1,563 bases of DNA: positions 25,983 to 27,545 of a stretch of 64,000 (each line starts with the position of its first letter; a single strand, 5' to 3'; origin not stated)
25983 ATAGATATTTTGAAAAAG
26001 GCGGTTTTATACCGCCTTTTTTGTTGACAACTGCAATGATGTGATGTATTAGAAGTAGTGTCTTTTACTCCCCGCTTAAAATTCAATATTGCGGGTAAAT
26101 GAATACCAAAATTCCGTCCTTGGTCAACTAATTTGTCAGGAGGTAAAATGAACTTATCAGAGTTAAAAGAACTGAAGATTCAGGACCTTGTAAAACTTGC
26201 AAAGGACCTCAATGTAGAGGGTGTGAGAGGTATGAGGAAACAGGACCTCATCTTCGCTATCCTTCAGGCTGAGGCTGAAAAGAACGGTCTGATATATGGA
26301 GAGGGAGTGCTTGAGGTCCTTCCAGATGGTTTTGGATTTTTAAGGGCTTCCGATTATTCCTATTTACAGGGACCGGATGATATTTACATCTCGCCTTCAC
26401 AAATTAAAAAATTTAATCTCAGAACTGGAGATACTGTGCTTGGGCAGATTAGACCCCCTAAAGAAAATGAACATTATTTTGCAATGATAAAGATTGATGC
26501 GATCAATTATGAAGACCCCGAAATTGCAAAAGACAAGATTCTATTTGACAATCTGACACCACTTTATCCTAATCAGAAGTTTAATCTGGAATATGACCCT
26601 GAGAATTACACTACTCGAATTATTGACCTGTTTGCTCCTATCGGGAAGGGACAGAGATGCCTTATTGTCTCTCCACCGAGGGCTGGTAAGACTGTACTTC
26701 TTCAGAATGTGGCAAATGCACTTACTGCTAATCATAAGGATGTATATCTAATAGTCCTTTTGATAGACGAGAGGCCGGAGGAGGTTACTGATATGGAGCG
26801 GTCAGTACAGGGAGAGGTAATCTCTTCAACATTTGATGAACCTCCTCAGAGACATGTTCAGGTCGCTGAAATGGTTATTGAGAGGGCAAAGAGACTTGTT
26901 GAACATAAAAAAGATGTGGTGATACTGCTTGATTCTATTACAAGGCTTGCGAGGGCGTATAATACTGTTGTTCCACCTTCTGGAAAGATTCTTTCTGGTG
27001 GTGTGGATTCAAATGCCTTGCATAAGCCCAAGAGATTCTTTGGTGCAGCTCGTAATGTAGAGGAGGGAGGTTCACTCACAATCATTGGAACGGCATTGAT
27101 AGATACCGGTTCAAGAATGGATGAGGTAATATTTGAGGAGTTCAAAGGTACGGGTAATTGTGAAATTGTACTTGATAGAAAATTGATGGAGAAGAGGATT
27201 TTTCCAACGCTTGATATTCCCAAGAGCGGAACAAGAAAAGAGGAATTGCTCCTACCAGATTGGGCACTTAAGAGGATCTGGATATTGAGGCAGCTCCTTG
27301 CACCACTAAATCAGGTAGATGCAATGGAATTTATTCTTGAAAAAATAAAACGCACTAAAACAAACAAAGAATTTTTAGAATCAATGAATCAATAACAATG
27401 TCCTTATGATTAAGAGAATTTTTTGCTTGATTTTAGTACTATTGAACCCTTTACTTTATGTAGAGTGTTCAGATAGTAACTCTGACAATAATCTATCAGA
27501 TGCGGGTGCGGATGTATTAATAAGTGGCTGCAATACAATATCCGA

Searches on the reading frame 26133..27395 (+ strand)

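Call 48: search_protein_families(library=pfam, proteins=[window:26133-27395:+], max_evalue=0.0001)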
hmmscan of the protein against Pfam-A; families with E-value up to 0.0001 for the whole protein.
window:26133-27395:+ (420 aa): 4 families
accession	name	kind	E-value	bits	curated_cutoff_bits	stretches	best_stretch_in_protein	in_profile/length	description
PF07497.18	Rho_RNA_bind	-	3.8e-33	113.6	27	1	57-130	2-73/73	Rho termination factor, RNA-binding domain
PF00006.31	ATP-synt_ab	-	1.6e-28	100.2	29.5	1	161-365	2-211/213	ATP synthase alpha/beta family, nucleotide-binding domain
PF07498.18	Rho_N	-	2.2e-17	63.2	24.9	1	10-52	1-43/43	Rho termination factor, N-terminal domain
PF08206.17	OB_RNB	-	2.8e-05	24.1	24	1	58-110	1-45/58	Ribonuclease B OB domain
